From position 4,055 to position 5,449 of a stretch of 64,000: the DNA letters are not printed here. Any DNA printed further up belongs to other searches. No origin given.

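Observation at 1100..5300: AT-rich sub-island with Abi_C-like, GmrSD-like and a translationally coupled SIR2_2 gene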

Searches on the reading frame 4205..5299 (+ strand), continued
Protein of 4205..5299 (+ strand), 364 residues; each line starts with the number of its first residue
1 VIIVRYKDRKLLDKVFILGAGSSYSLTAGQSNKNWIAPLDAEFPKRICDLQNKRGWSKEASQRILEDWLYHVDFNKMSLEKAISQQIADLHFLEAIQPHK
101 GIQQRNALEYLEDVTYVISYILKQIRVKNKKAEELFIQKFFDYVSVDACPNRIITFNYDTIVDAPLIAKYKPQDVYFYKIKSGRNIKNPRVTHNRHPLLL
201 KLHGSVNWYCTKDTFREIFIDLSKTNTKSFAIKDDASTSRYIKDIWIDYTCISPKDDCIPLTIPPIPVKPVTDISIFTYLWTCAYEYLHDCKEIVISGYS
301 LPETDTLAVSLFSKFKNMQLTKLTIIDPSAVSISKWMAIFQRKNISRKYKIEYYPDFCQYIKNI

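Call 16: find_related_loci(query=A1, collection=genome_contigs, flank=8000)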
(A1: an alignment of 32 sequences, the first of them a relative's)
Query A1 (361 aa) in genome_contigs; peptide patterns used: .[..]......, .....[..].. (x = any residue, [..] = any of these).
600 stretches matched a pattern (row limit reached: there are more); 126 encode a relative of the query (tblastn E <= 1e-3); the best 80 are kept; 80 distinct loci.
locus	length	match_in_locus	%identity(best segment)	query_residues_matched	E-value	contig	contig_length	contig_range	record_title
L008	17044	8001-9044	35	4-361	4e-75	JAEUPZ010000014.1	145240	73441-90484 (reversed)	MAG: Chromatiales bacterium isolate new MAG-238 k141_205433, whole genome shotgun sequence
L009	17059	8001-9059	34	2-360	2e-62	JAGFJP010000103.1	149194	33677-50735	MAG: Thiogranum sp. isolate mag.26 k127_2962542, whole genome shotgun sequence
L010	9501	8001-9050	35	5-360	2e-59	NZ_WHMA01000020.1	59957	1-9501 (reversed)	Halomonas sp. NO4 Seq20, whole genome shotgun sequence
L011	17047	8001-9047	36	4-359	7e-58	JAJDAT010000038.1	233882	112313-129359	MAG: Nitrospinia bacterium isolate OFTM166 OFTM166_37, whole genome shotgun sequence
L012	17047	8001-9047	35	4-358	6e-56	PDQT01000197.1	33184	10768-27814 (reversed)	MAG: bacterium DOLZORAL124_64_63 isolate DOLZORAL124_64_63 DolZOral124_scaffold_9937_curated, whole genome shotgun seque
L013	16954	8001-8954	33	33-360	2e-48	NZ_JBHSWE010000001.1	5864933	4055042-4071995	Marinobacterium aestuariivivens strain NBRC 111756 GCM70026904_2, whole genome shotgun sequence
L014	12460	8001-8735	38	106-357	4e-41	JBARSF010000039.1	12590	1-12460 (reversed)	MAG: Anaerolineales bacterium isolate MFD12959_ilm_asm_bin54 k127_79764, whole genome shotgun sequence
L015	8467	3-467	46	196-361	1e-40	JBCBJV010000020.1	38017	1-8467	MAG: Pseudomonadota bacterium isolate J06626_9 NODE_20_length_38017_cov_12.111070, whole genome shotgun sequence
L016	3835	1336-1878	29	134-324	3e-13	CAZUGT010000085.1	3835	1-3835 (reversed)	MAG TPA_asm: uncultured Rhodospirillaceae bacterium isolate SRP338948_co1_27 genome assembly, contig: k141_43450, whole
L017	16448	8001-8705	28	87-324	5e-13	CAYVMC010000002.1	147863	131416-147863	MAG TPA_asm: uncultured Muribaculaceae bacterium isolate SRP141132_co1_109 genome assembly, contig: NODE_25_length_14786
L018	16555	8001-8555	27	134-327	1e-12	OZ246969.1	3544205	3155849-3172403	MAG: Arenicellales bacterium isolate 1218857c-7fba-425a-818a-049516f6d46d genome assembly, chromosome: 1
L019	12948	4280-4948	25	119-349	2e-12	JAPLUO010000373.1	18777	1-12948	MAG: candidate division WOR-3 bacterium isolate LacPavin_0920_WC90_MAG_62_12 LacPavin_0920_WC90_scaffold_529267, whole g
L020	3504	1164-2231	25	12-352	2e-12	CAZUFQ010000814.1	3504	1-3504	MAG TPA_asm: uncultured Enterobacteriaceae bacterium isolate binchicken_co185_61 genome assembly, contig: NODE_69408_len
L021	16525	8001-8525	29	151-324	4e-12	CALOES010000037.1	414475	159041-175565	MAG: uncultured Planctomycetaceae bacterium isolate LOGT_bin.0190 genome assembly, contig: contig_10599, whole genome sh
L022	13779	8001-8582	28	150-346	8e-12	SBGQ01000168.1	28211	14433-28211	MAG: bacterium isolate M1805 scaffold_233_1, whole genome shotgun sequence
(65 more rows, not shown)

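Call 18: find_related_loci(query=A1, collection=metagenome_contigs, flank=6000)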
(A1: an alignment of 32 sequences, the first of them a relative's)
Query A1 (361 aa) in metagenome_contigs; peptide patterns used: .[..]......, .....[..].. (x = any residue, [..] = any of these).
600 stretches matched a pattern (row limit reached: there are more); 150 encode a relative of the query (tblastn E <= 1e-3); the best 80 are kept; 80 distinct loci.
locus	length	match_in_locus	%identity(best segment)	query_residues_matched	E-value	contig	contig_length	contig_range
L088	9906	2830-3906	49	1-359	2e-97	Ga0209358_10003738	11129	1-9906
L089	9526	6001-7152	42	1-361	3e-90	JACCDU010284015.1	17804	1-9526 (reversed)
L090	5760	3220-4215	38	4-342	6e-76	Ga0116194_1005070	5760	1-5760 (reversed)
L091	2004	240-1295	40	1-359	1e-76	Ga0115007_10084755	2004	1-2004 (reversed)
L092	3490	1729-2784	34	1-361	1e-72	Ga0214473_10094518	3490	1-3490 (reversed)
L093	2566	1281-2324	40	3-358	2e-73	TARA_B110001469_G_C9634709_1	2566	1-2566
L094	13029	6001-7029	38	5-361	1e-71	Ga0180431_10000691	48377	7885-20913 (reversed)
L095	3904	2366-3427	34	1-361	2e-68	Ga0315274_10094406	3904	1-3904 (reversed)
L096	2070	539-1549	37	5-359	1e-70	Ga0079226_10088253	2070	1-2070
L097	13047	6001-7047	35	4-358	3e-56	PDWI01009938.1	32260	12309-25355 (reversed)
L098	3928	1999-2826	33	60-346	1e-55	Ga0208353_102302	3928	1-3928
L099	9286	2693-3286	37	156-361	2e-38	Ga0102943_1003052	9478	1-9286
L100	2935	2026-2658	35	2-215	3e-33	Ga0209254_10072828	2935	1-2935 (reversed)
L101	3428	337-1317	23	12-351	3e-19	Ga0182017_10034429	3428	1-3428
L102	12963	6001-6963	29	12-337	6e-18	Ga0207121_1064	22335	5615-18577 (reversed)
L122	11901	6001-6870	23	93-350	6e-11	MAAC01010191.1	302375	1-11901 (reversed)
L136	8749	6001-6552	28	135-322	1e-9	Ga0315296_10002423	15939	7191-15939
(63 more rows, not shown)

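Call 24: find_encoding_contigs(protein=P0002, flank=6000, max_places=5)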
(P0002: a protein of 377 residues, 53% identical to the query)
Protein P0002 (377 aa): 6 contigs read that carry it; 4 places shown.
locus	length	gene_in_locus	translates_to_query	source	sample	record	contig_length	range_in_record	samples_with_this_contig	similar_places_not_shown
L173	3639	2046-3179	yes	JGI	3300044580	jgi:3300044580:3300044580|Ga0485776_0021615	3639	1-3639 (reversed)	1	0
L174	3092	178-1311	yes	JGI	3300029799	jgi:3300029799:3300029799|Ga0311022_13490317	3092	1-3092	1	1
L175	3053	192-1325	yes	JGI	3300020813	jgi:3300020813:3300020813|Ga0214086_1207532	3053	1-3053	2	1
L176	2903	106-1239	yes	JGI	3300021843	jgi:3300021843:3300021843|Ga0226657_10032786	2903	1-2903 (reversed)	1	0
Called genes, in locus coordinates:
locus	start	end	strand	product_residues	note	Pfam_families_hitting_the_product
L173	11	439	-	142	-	PF09569:RE_ScaI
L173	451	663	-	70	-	PF13560:HTH_31, PF12844:HTH_19, PF01381:HTH_3, PF13443:HTH_26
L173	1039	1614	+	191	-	-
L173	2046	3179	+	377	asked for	PF13289:SIR2_2 (faint)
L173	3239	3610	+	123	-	-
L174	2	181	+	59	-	?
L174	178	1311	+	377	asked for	PF13289:SIR2_2 (faint)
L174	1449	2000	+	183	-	-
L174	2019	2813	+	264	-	-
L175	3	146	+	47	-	?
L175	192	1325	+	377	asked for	PF13289:SIR2_2 (faint)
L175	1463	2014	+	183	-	-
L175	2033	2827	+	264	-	-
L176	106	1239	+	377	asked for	PF13289:SIR2_2 (faint)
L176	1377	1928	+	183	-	-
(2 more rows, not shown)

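Call 25: search_solved_structures(query=A1, max_evalue=1, show_alignments=2)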
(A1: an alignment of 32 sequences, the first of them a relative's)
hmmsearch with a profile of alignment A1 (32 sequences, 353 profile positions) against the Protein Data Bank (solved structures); distinct sequences matched with E-value up to 1: 4.
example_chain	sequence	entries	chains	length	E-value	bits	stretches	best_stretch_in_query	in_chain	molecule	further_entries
8w9l_A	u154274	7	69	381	0.0017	20.8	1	147-213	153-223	SIR2-like domain-containing protein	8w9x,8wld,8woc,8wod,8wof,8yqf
8yhx_G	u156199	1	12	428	0.0094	18.4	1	121-240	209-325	SIR2 family protein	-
12aw_A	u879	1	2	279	0.16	14.3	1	6-118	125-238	HYBRID TWO-COMPONENT SYSTEM PROTEIN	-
2h1i_A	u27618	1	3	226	0.21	13.9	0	265-307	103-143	Carboxylesterase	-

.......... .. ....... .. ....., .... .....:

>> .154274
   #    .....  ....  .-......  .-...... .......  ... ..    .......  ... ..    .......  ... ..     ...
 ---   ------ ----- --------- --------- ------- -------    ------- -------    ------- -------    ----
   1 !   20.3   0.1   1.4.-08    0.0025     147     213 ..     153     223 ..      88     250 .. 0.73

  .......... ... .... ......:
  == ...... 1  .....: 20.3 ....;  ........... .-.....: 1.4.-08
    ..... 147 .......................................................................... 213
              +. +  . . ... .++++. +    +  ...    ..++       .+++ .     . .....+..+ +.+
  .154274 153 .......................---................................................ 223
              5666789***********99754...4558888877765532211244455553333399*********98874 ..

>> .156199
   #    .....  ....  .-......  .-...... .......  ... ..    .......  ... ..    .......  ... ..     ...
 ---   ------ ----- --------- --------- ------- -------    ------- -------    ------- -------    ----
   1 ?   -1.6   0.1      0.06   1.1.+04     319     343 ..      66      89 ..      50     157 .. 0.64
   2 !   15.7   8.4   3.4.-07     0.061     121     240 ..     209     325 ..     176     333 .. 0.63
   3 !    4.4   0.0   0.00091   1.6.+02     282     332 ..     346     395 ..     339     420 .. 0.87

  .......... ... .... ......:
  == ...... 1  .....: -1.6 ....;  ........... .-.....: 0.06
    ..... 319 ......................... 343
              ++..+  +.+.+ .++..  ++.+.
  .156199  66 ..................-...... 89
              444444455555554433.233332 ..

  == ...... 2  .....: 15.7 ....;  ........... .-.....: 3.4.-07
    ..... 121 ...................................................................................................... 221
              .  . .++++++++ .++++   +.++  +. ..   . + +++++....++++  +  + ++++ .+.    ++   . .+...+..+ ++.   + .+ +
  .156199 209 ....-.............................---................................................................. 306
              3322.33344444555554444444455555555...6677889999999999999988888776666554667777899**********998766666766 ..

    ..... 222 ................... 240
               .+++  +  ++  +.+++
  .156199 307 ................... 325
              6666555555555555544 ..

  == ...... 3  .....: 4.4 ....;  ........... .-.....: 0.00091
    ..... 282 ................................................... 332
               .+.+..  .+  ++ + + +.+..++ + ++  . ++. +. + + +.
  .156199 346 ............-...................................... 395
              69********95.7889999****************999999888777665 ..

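Call 30: search_protein_families(library=pfam, proteins=[L094:4335-5942:+, L011:5801-7696:+, L012:6678-7691:+, L009:6662-7657:+, L010:7001-7897:+, L095:1150-2289:+, L100:280-1521:+, L090:193-2637:+, L088:747-1664:+], max_evalue=0.01)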
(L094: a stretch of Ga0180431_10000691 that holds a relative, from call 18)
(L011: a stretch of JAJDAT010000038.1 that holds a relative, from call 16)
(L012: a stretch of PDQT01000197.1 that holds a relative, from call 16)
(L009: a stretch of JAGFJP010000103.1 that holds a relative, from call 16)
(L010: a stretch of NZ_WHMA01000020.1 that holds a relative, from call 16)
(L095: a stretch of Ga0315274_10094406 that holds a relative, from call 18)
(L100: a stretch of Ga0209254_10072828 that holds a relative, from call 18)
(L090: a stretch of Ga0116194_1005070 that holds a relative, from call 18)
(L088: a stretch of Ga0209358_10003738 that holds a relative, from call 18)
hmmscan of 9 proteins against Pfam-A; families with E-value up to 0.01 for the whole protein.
L094:4335-5942:+ (536 aa): 7 families
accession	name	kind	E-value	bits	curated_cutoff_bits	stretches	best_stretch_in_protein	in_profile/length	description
PF13175.12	AAA_15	-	7.8e-17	62.4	32.1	2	10-111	6-84/374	AAA ATPase domain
PF13304.12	AAA_21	-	1.5e-16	61.7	27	2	252-329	221-302/304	AAA domain, putative AbiEii toxin, Type IV TA system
PF13476.12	AAA_23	-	1.5e-06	29.4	27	1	10-51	2-40/201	AAA domain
PF02463.25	SMC_N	-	0.00031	20.7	40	1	10-51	5-46/220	RecF/RecN/SMC N terminal domain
PF20469.4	OLD-like_TOPRIM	-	0.00071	20.5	23.2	1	377-414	4-45/67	Overcoming lysogenization defect protein-like, TOPRIM domain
PF24828.1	DUF7713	-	0.0027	17.7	24.1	1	243-275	21-53/68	Domain of unknown function (DUF7713)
PF13555.12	AAA_29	-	0.0037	17.4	27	1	10-47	4-39/61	P-loop containing region of AAA domain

L011:5801-7696:+ (632 aa): 5 families
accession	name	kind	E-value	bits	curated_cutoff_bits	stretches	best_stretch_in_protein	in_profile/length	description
PF00015.26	MCPsignal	-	2e-33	116.1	34.6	1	298-463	3-168/172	Methyl-accepting chemotaxis protein (MCP) signalling domain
PF01814.28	Hemerythrin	-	1.3e-14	55.2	25.3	1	511-623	3-124/127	Hemerythrin HHE cation binding domain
PF13426.13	PAS_9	-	0.00011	22.8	27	1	60-161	4-102/103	PAS domain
PF20769.2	YPEB_N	-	0.00063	20.1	27.3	0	295-379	36-120/136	YpeB N-terminal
PF20155.4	TMP_3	-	0.0083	16.3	41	0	268-340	7-79/192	Tape measure protein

L012:6678-7691:+ (338 aa): 1 family
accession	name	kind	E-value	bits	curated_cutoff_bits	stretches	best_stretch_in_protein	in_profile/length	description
PF13391.12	HNH_2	-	2.7e-10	40.4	21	1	230-279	1-65/66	HNH endonuclease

L009:6662-7657:+ (332 aa): 0 families

L010:7001-7897:+ (299 aa): 0 families

L095:1150-2289:+ (380 aa): 3 families
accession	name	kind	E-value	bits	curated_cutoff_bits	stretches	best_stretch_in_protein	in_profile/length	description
PF02767.21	DNA_pol3_beta_2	-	2.2e-31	109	27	1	133-249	2-116/116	DNA polymerase III beta subunit, central domain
PF00712.24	DNA_pol3_beta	-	1.6e-29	102.9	24.4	2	4-122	1-119/120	DNA polymerase III beta subunit, N-terminal domain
PF02768.20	DNA_pol3_beta_3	-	7.3e-25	87.6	27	1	252-376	2-120/121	DNA polymerase III beta subunit, C-terminal domain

L100:280-1521:+ (414 aa): 1 family
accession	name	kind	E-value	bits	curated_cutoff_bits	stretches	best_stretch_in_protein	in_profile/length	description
PF00268.27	Ribonuc_red_sm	-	8.8e-92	307.9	33.6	1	94-381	2-281/281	Ribonucleotide reductase, small chain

L090:193-2637:+ (815 aa): 2 families
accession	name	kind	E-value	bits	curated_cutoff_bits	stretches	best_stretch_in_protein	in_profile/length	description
PF03176.21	MMPL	-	3.4e-30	105.6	20.5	2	583-800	79-302/333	MMPL family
PF02460.24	Patched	-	0.0086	16.3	23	0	276-390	23-136/156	Patched SSD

L088:747-1664:+ (306 aa): 6 families
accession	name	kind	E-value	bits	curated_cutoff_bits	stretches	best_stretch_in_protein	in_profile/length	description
PF01370.27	Epimerase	-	5.6e-23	82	20.9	1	4-216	1-240/240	NAD dependent epimerase/dehydratase family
PF01073.25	3Beta_HSD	-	8.7e-12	45.1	22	1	50-175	65-200/280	3-beta hydroxysteroid dehydrogenase/isomerase family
PF04321.23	RmlD_sub_bind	-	3.9e-11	43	27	1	3-175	2-170/287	RmlD substrate binding domain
PF07993.18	NAD_binding_4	-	1.1e-09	38.3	20.1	1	49-169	86-220/258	Male sterility protein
PF16363.11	GDP_Man_Dehyd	-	2e-07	31.2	27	0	46-138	70-165/332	GDP-mannose 4,6 dehydratase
PF02719.21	Polysacc_synt_2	-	0.00033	20.4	20.2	0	45-140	71-152/293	Polysaccharide biosynthesis protein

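Call 31: predict_structure(alignment_id=A1)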
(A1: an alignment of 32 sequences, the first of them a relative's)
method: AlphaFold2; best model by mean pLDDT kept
length: 361 residues; sequences in the alignment: 32
mean_pLDDT: 90.4   pTM: 0.90
mean pLDDT of the five models: 90.4, 89.4, 89.4, 88.8, 87.3
residues with pLDDT >= 90: 280; 70-90: 55; 50-70: 15; < 50: 11
segments of 3 or more residues with pLDDT < 50: 224-234
pLDDT, mean of each block of 10 residues (from residue 1): 83 97 96 96 94 95 95 95 92 72 91 97 96 97 96 96 96 94 81 93 97 83 46 64 94 96 80 92 96 91 88 96 96 92 94 97 92
secondary structure, 60 per line:
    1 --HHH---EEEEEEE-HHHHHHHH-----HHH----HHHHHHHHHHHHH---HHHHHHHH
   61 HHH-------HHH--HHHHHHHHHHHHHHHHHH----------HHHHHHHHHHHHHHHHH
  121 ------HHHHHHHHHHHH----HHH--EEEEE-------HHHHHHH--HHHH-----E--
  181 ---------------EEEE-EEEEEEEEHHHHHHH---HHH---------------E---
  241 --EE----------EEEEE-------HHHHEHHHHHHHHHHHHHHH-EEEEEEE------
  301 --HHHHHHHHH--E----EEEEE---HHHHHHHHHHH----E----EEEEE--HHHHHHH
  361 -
elements in order: E9-15 H17-24 H37-49 H53-63 H76-93 H104-120 H127-138 E148-152 H160-166 H169-172 E196-199 E201-208 H209-215 E255-259 H267-270 H272-286 E288-294 H303-311 E319-323 H327-337 E347-351 H354-360

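Call 33: fold_search(model_id=the predicted structure, library=pdb)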
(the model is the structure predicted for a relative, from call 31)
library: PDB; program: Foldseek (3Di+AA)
matches with E <= 10: 257; with E <= 0.001: 24
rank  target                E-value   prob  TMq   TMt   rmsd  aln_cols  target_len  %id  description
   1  8sub_E                6.2e-08  1.00  0.46  0.42  10.7       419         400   14  E. coli SIR2-HerA complex (dodecamer SIR2 pentamer HerA) (released 2023-12-27)
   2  8wld_E                8.3e-08  1.00  0.55  0.57   6.9       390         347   15  Cryo-EM structure of SIR2/HerA antiphage complex (released 2024-09-11)
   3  8wld_Q                1.2e-07  1.00  0.58  0.60   5.9       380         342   15  Cryo-EM structure of SIR2/HerA antiphage complex (released 2024-09-11)
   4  8sub_B                1.3e-07  1.00  0.54  0.49   9.5       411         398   13  E. coli SIR2-HerA complex (dodecamer SIR2 pentamer HerA) (released 2023-12-27)
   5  8sub_I                1.4e-07  1.00  0.44  0.41  11.3       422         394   14  E. coli SIR2-HerA complex (dodecamer SIR2 pentamer HerA) (released 2023-12-27)
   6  8sub_F                1.9e-07  1.00  0.54  0.50   9.3       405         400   14  E. coli SIR2-HerA complex (dodecamer SIR2 pentamer HerA) (released 2023-12-27)
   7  8wld_R                2.0e-07  1.00  0.55  0.57   6.4       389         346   14  Cryo-EM structure of SIR2/HerA antiphage complex (released 2024-09-11)
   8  8sub_K                4.8e-07  1.00  0.47  0.43  10.6       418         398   15  E. coli SIR2-HerA complex (dodecamer SIR2 pentamer HerA) (released 2023-12-27)
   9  8sub_D                5.1e-07  1.00  0.46  0.42  10.9       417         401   16  E. coli SIR2-HerA complex (dodecamer SIR2 pentamer HerA) (released 2023-12-27)
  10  8su9_D                7.7e-07  1.00  0.45  0.42  11.1       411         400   16  E. coli SIR2-HerA complex (hexamer HerA bound with dodecamer Sir2) (released 2024-03-27)
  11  8wld_K                3.7e-06  1.00  0.55  0.58   6.3       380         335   14  Cryo-EM structure of SIR2/HerA antiphage complex (released 2024-09-11)
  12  8yhx_J                1.0e-05  1.00  0.47  0.41  11.3       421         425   13  Cryo-EM structure of the trimeric HerA (released 2024-11-06)
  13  8sxx_H                9.9e-05  1.00  0.52  0.49   9.5       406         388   14  E. coli dodecamer SIR2 (released 2023-12-27)
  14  8w56_B                1.3e-04  1.00  0.36  0.16   7.6       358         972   13  Cryo-EM structure of DSR2-DSAD1 state 1 (released 2024-05-01)
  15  8k9a_C                2.7e-04  1.00  0.37  0.16   7.5       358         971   12  Cryo-EM structure of DSR2-DSAD1 state 2 (released 2024-05-01)
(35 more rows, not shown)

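Call 38: find_related_loci(query=A1, collection=viral_contigs, flank=5000)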
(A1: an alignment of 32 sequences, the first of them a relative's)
Query A1 (361 aa) in viral_contigs; peptide patterns used: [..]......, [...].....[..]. (x = any residue, [..] = any of these).
146 stretches matched a pattern; 5 encode a relative of the query (tblastn E <= 1e-3); 5 distinct loci.
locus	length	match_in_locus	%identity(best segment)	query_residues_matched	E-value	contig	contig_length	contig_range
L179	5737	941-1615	28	150-325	2e-11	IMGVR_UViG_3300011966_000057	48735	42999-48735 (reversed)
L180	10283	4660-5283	26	102-309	3e-11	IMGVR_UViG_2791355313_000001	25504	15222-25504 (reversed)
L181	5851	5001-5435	27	196-337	3e-7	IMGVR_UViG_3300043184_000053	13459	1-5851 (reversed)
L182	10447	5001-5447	24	137-305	4e-7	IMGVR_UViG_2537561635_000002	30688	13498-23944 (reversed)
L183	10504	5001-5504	28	147-302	2e-6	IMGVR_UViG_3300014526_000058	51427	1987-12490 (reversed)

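Call 67: search_dna_similar(query=P0001, collection=plasmids, mode=protein, max_evalue=0.00001, max_rows=25)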
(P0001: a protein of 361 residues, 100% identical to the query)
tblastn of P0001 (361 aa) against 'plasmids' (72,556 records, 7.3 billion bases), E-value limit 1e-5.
No match.

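Call 72: search_dna_similar(query=P0001, collection=phages, mode=protein, max_evalue=0.001, max_rows=15)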
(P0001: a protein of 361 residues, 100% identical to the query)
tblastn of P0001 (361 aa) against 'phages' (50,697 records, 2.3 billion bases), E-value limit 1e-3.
No match.
